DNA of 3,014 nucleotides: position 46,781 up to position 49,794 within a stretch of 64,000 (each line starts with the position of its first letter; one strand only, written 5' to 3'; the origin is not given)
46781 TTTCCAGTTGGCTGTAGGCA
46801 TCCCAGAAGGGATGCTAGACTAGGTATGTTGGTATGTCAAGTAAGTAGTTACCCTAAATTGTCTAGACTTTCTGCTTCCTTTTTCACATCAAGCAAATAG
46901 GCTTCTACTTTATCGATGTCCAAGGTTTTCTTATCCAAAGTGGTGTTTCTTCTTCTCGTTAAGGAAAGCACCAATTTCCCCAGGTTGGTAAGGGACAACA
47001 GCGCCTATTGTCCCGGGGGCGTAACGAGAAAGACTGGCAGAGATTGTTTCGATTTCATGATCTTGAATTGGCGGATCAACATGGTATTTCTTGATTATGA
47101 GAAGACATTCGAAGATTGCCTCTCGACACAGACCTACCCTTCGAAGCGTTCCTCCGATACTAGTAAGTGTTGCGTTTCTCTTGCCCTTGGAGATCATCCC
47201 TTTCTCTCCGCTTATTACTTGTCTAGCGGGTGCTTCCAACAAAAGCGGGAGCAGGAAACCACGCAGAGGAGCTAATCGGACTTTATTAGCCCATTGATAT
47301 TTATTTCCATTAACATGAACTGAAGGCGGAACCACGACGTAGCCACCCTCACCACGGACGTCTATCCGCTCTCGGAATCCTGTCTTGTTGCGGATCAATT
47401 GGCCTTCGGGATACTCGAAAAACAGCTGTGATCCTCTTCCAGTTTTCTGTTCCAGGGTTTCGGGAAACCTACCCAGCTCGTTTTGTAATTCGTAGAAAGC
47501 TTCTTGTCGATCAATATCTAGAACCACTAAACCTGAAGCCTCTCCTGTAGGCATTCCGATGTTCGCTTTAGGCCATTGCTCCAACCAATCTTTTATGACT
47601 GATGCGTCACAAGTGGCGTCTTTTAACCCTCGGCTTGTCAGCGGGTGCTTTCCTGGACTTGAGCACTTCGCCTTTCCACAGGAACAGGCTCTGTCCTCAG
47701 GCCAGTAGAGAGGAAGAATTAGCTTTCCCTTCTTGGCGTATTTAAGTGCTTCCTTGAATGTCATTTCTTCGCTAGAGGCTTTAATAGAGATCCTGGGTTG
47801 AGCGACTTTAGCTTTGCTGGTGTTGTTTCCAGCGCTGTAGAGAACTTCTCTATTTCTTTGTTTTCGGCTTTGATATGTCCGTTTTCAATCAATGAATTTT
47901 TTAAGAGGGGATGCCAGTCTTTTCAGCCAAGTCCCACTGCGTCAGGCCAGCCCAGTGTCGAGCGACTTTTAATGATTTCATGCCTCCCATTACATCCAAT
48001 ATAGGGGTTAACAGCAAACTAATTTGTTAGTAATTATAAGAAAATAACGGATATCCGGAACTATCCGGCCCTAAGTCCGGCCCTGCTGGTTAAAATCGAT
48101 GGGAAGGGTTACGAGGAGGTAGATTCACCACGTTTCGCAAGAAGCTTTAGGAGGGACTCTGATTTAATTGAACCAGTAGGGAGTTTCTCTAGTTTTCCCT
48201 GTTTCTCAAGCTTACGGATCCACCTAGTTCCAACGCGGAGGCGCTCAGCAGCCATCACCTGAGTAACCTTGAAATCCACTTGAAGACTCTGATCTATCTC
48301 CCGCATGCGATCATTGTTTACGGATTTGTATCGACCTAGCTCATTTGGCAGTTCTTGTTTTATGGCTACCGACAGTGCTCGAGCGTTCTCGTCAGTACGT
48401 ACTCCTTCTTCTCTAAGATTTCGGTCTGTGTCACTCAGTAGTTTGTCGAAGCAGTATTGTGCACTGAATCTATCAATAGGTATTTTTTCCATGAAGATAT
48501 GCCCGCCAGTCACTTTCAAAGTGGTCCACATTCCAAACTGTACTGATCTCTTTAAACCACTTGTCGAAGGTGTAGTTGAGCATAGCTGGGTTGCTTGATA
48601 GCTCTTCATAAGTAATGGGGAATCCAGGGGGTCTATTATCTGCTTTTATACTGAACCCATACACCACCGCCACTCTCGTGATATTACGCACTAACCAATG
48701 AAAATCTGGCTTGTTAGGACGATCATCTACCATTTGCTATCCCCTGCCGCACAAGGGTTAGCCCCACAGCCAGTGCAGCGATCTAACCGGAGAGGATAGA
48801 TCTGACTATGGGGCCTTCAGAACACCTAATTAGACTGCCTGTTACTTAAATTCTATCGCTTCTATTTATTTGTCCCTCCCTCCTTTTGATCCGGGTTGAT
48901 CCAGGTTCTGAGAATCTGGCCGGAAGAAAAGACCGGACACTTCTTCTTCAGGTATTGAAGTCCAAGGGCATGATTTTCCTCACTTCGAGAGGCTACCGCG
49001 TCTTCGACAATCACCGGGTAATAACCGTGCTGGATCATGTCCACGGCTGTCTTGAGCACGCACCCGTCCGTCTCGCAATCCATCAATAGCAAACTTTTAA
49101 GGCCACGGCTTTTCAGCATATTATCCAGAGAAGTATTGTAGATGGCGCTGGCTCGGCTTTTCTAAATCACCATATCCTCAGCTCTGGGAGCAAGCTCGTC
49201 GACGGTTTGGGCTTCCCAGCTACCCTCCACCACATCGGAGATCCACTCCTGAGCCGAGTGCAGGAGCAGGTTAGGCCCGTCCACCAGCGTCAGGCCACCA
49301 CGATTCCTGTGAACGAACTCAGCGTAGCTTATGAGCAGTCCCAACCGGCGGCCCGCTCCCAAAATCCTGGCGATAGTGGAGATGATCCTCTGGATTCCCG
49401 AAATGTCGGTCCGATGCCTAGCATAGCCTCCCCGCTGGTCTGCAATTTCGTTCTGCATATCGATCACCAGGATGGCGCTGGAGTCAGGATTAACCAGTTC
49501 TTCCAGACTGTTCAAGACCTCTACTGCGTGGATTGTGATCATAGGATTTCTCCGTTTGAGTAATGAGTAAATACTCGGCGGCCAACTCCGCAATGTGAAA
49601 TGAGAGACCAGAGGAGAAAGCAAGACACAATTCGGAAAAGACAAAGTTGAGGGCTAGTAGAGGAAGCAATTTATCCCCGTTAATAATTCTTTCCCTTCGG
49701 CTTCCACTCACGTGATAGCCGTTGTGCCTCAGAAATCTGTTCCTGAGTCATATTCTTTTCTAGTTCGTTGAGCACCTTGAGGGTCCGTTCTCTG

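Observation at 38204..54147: Decayed integrative element / genomic island between an integrase remnant with tRNA 3' fragment and tRNA-Ala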

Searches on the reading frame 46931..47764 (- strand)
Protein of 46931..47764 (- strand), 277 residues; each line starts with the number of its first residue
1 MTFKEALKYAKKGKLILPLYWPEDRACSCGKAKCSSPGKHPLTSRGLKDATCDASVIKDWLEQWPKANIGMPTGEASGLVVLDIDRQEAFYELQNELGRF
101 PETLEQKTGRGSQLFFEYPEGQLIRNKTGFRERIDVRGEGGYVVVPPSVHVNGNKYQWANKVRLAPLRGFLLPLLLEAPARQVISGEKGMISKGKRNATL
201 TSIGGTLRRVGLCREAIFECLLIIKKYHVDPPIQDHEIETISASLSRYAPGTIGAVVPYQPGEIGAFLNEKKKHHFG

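Call 7: search_protein_families(library=pfam, proteins=[window:46931-47764:-], max_evalue=0.01)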
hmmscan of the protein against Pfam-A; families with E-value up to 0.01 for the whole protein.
window:46931-47764:- (277 aa): 2 families
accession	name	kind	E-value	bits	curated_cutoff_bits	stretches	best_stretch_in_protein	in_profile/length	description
PF09250.16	Prim-Pol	-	2.4e-38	132.5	22.8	1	6-167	1-155/158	Bifunctional DNA primase/polymerase, N-terminal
PF08708.16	PriCT_1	-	0.00031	20.7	21.1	1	191-250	8-66/67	Primase C terminal 1 (PriCT-1)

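Call 39: find_homologous_proteins(query=window:46931-47764:-, max_evalue=1e-10)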
Query window:46931-47764:- (277 aa): 532 proteins with E <= 1e-10 among 1559 candidates; the best 120 are listed.
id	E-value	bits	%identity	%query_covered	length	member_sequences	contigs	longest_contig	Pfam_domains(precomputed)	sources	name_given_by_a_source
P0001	7.5e-88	313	50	98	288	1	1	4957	PF09250.17,PF08708.17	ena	-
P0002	6.9e-54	201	41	90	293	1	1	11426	PF09250.17,PF08708.17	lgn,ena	-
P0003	1.7e-51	194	43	90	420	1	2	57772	PF09250.17,PF08708.17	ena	-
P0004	2.4e-51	193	42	90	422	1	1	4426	PF09250.17,PF08708.17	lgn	-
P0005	5.2e-51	192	41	88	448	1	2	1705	PF09250.17,PF08708.17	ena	-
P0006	5.4e-51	192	39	90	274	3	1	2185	PF09250.17,PF08708.17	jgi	jgi:putative DNA primase/helicase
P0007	7.1e-51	192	42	89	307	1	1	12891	PF09250.17,PF08708.17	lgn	-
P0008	1.2e-50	191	42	93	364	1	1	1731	PF13730.13,PF09250.17,PF08708.17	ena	-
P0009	2.6e-50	190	40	91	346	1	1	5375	PF09250.17,PF08708.17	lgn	-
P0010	3.2e-50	189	42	88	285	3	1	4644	PF09250.17,PF08708.17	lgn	-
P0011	3.8e-50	189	41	93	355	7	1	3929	PF13730.13,PF09250.17,PF08708.17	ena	-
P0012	5.1e-49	185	42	91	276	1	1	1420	PF09250.17,PF08708.17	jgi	-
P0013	5.6e-49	185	41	87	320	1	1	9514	PF09250.17,PF08708.17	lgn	-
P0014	7.8e-49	185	41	90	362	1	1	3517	PF13730.13,PF09250.17,PF08708.17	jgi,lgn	-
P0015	1.1e-48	184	39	91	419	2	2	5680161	PF09250.17,PF08708.17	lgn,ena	-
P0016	1.2e-48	184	42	90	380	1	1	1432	PF13730.13,PF09250.17,PF08708.17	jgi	jgi:hypothetical protein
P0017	2.1e-48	183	39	90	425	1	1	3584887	PF09250.17,PF08708.17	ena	-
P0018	5.0e-48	182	42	83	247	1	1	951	PF09250.17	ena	-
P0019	7.0e-48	182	41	98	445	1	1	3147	PF09250.17,PF08708.17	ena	-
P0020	2.5e-47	180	40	91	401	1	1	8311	PF09250.17,PF13481.13,PF08708.17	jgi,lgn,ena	-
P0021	6.6e-47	179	39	90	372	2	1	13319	PF09250.17,PF13481.13,PF08708.17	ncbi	-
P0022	8.7e-47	178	42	89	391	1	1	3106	PF13730.13,PF09250.17,PF08708.17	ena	-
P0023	1.3e-46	178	44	81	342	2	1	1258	PF09250.17,PF08708.17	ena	-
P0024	1.4e-46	178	38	95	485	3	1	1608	PF09250.17,PF08706.17,PF08708.17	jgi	-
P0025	2.8e-46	176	39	90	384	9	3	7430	PF09250.17,PF08708.17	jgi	jgi:hypothetical protein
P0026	4.9e-46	176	39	87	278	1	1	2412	PF09250.17,PF08708.17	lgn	-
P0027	5.6e-46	176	42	89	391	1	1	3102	PF13730.13,PF09250.17,PF08708.17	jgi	-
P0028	5.7e-46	176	41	90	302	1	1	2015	PF09250.17,PF08708.17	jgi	jgi:hypothetical protein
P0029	2.2e-45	174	51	61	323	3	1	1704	PF09250.17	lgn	-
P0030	2.7e-45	173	40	93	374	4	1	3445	PF13730.13,PF09250.17,PF08708.17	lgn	-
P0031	6.1e-45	172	42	71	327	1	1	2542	PF09250.17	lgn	-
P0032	9.3e-45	172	42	90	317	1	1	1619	PF09250.17,PF08708.17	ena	-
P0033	1.1e-44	171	49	63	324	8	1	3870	PF09250.17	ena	-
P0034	1.3e-44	171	40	89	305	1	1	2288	PF09250.17,PF08708.17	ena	-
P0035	1.8e-44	171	42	71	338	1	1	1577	PF09250.17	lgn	-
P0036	3.0e-44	170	38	90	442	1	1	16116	PF09250.17,PF08708.17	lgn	-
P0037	3.3e-44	170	38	87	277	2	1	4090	PF09250.17,PF08708.17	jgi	-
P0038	3.9e-44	169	49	61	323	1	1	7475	PF09250.17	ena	-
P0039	4.3e-44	169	49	61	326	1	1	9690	PF09250.17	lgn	-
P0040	5.5e-44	169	49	61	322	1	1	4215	PF09250.17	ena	-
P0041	5.6e-44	169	40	95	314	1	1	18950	PF09250.17,PF08708.17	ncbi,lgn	-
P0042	6.5e-44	169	38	88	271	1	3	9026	PF09250.17,PF08708.17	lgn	-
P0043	6.9e-44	169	49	61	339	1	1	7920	PF09250.17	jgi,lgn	jgi:hypothetical protein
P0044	8.1e-44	168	39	87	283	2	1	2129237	PF09250.17,PF08708.17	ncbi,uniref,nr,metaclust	ncbi:Bifunctional DNA primase/polymerase [Ammonifex degensii KC4]|uniref:Bifunctional DNA primase/po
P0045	9.3e-44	168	40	89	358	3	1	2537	PF13730.13,PF09250.17,PF08708.17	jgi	jgi:hypothetical protein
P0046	1.7e-43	167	38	90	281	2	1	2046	PF09250.17,PF08708.17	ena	-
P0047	3.7e-43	166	41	87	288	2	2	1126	PF09250.17,PF08708.17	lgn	-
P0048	5.6e-43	166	39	90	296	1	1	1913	PF09250.17,PF08708.17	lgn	-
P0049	6.2e-43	166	39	88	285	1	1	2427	PF09250.17,PF08708.17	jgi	jgi:hypothetical protein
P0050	7.1e-43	165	48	63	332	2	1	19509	PF09250.17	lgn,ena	-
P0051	8.9e-43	165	39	88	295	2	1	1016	PF09250.17,PF08708.17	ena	-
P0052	1.0e-42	165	48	61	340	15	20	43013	PF09250.17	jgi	jgi:hypothetical protein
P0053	1.1e-42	165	41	75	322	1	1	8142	PF09250.17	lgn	-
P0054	1.2e-42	165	49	61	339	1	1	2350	PF09250.17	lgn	-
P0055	1.3e-42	164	39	90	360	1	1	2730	PF13730.13,PF09250.17,PF08708.17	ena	-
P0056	1.4e-42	164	38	88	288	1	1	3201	PF09250.17,PF08708.17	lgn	-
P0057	1.7e-42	164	48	56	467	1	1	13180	PF09250.17,PF08708.17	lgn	-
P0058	2.3e-42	164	41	82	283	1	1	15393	PF09250.17,PF08708.17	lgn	-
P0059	2.4e-42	164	41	89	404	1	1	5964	PF09250.17,PF07120.18,PF08708.17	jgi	jgi:uncharacterized protein YdaU (DUF1376 family)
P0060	2.5e-42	164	39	89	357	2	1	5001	PF13730.13,PF09250.17,PF08708.17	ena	-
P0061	2.8e-42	163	37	91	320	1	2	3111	PF09250.17,PF08708.17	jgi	-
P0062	5.8e-42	162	38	86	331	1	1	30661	PF09250.17,PF08708.17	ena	-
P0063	8.7e-42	162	38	88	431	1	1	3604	PF09250.17,PF07120.18,PF08708.17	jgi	jgi:Bifunctional DNA primase/polymerase, N-terminal/Primase C terminal 1 (PriCT-1)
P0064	1.0e-41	162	39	88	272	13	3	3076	PF09250.17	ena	-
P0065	1.8e-41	161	50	55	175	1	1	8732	PF09250.17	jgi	jgi:putative DNA primase/helicase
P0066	2.1e-41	161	39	90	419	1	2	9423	PF09250.17,PF07120.18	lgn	-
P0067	2.1e-41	161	39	88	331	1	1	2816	PF09250.17,PF08708.17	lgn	-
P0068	2.4e-41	160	37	89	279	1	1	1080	PF09250.17,PF08708.17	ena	-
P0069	2.5e-41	160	38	89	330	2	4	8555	PF09250.17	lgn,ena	-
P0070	2.8e-41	160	38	89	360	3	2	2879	PF13730.13,PF09250.17,PF08708.17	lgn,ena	-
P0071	4.0e-41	160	38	89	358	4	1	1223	PF13730.13,PF09250.17,PF08708.17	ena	-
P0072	4.2e-41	160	38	91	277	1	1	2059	PF09250.17,PF08708.17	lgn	-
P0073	4.3e-41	160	48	61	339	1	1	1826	PF09250.17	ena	-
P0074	4.6e-41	159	38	82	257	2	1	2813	PF09250.17,PF08708.17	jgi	jgi:hypothetical protein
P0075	6.3e-41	159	40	88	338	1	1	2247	PF09250.17,PF08708.17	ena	-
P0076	6.9e-41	159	45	61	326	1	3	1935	PF09250.17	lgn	-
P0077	7.9e-41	159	38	89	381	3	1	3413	PF09250.17,PF13481.13,PF08708.17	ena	-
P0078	1.0e-40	158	49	61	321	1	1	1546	PF09250.17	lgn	-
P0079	1.0e-40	158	36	90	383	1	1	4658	PF13148.12,PF09250.17,PF08708.17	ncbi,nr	ncbi:MAG: DUF3987 domain-containing protein, partial [Gammaproteobacteria bacterium]|nr:DUF3987 doma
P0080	1.2e-40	158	37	88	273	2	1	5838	PF09250.17,PF08708.17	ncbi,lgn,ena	-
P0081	1.4e-40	158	46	61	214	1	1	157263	PF09250.17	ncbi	ncbi:MAG: bifunctional DNA primase/polymerase [Bdellovibrionales bacterium]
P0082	1.7e-40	158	48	56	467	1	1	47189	PF09250.17,PF08708.17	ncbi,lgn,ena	-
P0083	1.8e-40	157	37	91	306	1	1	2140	PF09250.17,PF08708.17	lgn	-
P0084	1.8e-40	157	43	71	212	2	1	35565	PF09250.17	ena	-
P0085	1.9e-40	157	46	63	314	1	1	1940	PF09250.17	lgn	-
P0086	3.8e-40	156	51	56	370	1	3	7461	PF09250.17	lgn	-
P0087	3.8e-40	156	36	90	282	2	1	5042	PF09250.17,PF08708.17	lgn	-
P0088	3.9e-40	156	51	56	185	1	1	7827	PF09250.17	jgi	jgi:putative DNA primase/helicase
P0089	5.3e-40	156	39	89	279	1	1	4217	PF09250.17,PF08708.17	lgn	-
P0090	5.3e-40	156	38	88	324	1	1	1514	PF09250.17,PF08708.17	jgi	jgi:putative DNA primase/helicase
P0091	7.1e-40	155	48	59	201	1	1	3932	PF09250.17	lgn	-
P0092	1.1e-39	155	47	57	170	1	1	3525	PF09250.17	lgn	-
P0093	1.3e-39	155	36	88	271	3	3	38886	PF09250.17,PF08708.17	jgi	-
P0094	1.4e-39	154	47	60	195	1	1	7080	PF09250.17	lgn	-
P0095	2.7e-39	154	38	88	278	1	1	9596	PF09250.17,PF08708.17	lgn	-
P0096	3.2e-39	153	38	90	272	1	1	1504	PF09250.17,PF08708.17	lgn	-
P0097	4.7e-39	153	47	67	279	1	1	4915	PF09250.17,PF08708.17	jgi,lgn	jgi:putative DNA primase/helicase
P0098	5.1e-39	153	38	84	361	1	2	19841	PF13730.13,PF09250.17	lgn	-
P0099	5.1e-39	153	37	88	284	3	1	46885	PF09250.17,PF08708.17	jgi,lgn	jgi:hypothetical protein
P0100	6.3e-39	152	37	90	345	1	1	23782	PF09250.17,PF08708.17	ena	-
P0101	6.4e-39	152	38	88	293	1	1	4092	PF09250.17,PF08708.17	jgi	jgi:hypothetical protein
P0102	6.6e-39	152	48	57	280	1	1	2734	PF08707.17,PF09250.17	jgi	jgi:hypothetical protein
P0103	2.6e-38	150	38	77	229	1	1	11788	PF09250.17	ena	-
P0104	3.0e-38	150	47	56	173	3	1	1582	PF09250.17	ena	-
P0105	3.5e-38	150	37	91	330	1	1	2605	PF09250.17,PF08708.17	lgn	-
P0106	3.7e-38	150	45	61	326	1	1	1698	PF09250.17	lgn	-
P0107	5.0e-38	149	46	58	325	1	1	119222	PF09250.17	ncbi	ncbi:MAG: bifunctional DNA primase/polymerase [Actinomycetota bacterium]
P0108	5.2e-38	149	45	56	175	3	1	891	PF09250.17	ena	-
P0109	7.0e-38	149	36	90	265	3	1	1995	PF09250.17,PF08708.17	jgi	jgi:hypothetical protein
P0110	9.6e-38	149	38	88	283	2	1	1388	PF09250.17,PF08708.17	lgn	-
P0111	1.2e-37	148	46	56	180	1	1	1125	PF09250.17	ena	-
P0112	1.2e-37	148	47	56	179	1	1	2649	PF09250.17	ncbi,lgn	-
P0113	1.2e-37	148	46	56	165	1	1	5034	PF09250.17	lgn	-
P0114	1.3e-37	148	35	90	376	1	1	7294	PF13730.13,PF09250.17,PF08708.17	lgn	-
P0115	2.2e-37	147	36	89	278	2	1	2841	PF09250.17,PF08708.17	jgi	-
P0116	2.3e-37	147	45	62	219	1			PF09250.17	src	-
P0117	2.5e-37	147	46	57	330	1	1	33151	PF09250.17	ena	-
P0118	2.6e-37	147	46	57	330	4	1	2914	PF09250.17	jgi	jgi:hypothetical protein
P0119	2.7e-37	147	45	60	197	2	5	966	PF09250.17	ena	-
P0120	3.2e-37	147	47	56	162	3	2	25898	PF09250.17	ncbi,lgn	-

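Call 40: find_encoding_contigs(protein=P0001, flank=10000, max_places=3)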
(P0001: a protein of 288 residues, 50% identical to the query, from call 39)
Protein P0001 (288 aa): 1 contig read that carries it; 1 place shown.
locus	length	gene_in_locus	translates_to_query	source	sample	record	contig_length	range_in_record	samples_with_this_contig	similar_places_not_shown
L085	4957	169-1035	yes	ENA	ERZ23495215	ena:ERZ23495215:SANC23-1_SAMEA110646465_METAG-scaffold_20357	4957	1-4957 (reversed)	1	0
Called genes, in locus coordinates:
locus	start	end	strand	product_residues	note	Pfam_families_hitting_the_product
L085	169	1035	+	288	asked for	PF09250:Prim-Pol, PF08708:PriCT_1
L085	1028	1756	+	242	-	-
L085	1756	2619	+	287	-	PF12307:DUF3631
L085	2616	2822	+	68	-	-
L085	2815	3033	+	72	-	PF13560:HTH_31, PF01381:HTH_3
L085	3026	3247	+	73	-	PF12728:HTH_17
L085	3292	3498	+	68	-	PF12844:HTH_19 (weak), PF13560:HTH_31 (weak), PF01381:HTH_3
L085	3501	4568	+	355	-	PF22022:Phage_int_M (faint), PF24624:Int_N, PF00589:Phage_integrase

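Call 41: find_encoding_contigs(protein=P0003, flank=10000, max_places=3)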
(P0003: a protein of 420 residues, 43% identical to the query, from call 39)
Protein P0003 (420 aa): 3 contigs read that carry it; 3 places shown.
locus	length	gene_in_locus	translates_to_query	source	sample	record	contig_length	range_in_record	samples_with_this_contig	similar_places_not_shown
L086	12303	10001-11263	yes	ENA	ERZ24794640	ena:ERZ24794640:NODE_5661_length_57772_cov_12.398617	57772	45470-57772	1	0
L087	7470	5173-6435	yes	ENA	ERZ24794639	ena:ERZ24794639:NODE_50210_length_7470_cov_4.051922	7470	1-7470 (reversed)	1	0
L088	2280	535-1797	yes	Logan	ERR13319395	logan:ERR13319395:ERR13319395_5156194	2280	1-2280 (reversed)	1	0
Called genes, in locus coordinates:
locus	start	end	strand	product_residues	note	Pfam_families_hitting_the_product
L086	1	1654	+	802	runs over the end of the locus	PF05170:AsmA (weak), PF05359:DUF748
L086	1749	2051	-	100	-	-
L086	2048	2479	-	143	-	-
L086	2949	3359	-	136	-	-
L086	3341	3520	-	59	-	-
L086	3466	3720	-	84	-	-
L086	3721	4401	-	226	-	-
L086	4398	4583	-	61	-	-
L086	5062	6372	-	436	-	PF11300:DUF3102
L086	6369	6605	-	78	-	PF12728:HTH_17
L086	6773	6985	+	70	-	PF23807:RHH_10 (weak)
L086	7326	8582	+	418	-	PF13356:Arm-DNA-bind_3, PF22022:Phage_int_M (faint), PF00589:Phage_integrase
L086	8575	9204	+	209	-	-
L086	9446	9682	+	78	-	PF05930:Phage_AlpA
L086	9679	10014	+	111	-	-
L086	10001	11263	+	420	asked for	PF09250:Prim-Pol, PF08708:PriCT_1 (faint)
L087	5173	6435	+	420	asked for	PF09250:Prim-Pol, PF08708:PriCT_1 (faint)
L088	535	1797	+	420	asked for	PF09250:Prim-Pol, PF08708:PriCT_1 (faint)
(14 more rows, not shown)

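Call 57: search_protein_families(library=phrogs, proteins=[window:46931-47764:-], max_evalue=0.01)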
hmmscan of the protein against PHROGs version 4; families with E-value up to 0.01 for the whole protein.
window:46931-47764:- (277 aa): 8 families
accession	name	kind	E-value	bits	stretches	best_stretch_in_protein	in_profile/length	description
phrog_5852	-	DNA, RNA and nucleotide metabolism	8.8e-26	91.7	1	6-162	70-231/242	DNA polymerase/primase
phrog_1156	-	DNA, RNA and nucleotide metabolism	2e-22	80.6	1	4-191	15-199/855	DNA primase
phrog_695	-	DNA, RNA and nucleotide metabolism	7.9e-17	62.3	1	35-161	26-158/704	DNA polymerase/primase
phrog_906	-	DNA, RNA and nucleotide metabolism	2.3e-16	60.7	1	41-182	79-250/872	DNA polymerase/primase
phrog_3022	-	DNA, RNA and nucleotide metabolism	8.6e-16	58.5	1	6-160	5-165/788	DNA primase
phrog_5177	-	DNA, RNA and nucleotide metabolism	4.1e-10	39.2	1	43-158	51-169/876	DNA polymerase/primase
phrog_10729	-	DNA, RNA and nucleotide metabolism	7.7e-06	25.4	1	48-161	48-163/722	DNA polymerase/primase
phrog_1883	-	DNA, RNA and nucleotide metabolism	0.00031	20.2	1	183-261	184-260/756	DNA helicase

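Call 58: search_protein_families(library=padloc, proteins=[window:46931-47764:-], max_evalue=0.01)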
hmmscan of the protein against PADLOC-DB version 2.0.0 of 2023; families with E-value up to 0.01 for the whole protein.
window:46931-47764:- (277 aa): 0 families

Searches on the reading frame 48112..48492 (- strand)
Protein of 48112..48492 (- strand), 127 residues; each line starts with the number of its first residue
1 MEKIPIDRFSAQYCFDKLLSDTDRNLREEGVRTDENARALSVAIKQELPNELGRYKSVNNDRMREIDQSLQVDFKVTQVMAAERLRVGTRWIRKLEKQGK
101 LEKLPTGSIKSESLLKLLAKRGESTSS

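Call 33: search_protein_families(library=pfam, proteins=[window:48112-48492:-], max_evalue=0.1)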
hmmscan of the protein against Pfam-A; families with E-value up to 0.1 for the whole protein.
seq(127 aa): 1 family
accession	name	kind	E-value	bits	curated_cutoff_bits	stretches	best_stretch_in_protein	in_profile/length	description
PF07176.17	DUF1400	-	0.062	14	23.4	0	43-86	25-69/127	Alpha/beta hydrolase of unknown function (DUF1400)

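Call 57: search_protein_families(library=phrogs, proteins=[window:48112-48492:-], max_evalue=0.01)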
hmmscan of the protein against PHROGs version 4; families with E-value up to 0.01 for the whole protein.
seq(127 aa): 1 family
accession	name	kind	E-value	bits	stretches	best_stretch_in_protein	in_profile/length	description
phrog_57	-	head and packaging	0.004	18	1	73-121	10-62/199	terminase small subunit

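Call 58: search_protein_families(library=padloc, proteins=[window:48112-48492:-], max_evalue=0.01)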
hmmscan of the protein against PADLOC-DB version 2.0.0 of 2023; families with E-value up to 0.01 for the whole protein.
seq(127 aa): 1 family
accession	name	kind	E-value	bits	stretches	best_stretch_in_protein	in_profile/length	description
PDLC04133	mad1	-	0.0021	16.3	1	74-126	4-59/60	mads_1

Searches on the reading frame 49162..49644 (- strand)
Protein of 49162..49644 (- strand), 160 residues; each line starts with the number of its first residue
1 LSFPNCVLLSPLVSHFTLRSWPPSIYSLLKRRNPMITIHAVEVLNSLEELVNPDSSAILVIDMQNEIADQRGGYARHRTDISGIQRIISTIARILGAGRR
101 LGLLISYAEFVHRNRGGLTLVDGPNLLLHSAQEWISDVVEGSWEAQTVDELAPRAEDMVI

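Call 7: search_protein_families(library=pfam, proteins=[window:49162-49644:-], max_evalue=0.01)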
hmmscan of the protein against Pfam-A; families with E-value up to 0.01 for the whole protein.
window:49162-49644:- (160 aa): 1 family
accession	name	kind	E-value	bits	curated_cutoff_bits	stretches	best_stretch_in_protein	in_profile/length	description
PF00857.26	Isochorismatase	-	8.2e-10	39.5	27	1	56-160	1-91/175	Isochorismatase domain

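Call 58: search_protein_families(library=padloc, proteins=[window:49162-49644:-], max_evalue=0.01)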
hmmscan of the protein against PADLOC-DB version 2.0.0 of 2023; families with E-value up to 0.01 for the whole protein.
window:49162-49644:- (160 aa): 0 families
